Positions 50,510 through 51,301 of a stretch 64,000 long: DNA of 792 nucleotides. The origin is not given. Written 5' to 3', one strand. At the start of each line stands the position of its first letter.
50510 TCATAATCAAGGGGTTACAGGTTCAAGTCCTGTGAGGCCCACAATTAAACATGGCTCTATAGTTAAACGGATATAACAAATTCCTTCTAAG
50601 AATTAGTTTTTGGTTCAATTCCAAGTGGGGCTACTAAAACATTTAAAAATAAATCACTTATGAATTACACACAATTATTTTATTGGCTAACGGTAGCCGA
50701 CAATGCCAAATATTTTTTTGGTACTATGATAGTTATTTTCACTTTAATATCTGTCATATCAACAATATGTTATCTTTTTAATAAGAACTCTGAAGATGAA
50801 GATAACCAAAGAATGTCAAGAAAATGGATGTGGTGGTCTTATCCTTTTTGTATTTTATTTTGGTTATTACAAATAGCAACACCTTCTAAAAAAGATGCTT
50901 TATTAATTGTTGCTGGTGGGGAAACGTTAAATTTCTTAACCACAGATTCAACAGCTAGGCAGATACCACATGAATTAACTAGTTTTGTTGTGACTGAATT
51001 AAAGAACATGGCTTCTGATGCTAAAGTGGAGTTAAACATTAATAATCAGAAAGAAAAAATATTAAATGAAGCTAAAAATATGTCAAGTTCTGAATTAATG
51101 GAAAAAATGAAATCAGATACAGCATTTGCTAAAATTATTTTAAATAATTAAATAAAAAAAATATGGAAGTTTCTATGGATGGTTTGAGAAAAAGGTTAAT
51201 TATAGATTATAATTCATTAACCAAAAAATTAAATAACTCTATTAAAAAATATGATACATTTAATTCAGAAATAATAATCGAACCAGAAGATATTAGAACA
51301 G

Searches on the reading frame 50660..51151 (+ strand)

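Call 21: search_protein_families(library=pfam, proteins=[window:50660-51151:+], max_evalue=0.01)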
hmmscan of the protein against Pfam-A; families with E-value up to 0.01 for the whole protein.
window:50660-51151:+ (163 aa): 1 family
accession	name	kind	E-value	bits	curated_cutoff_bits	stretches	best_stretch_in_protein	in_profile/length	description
PF13398.12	Peptidase_M50B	-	0.0013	18.9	26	1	7-71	130-193/201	Peptidase M50B-like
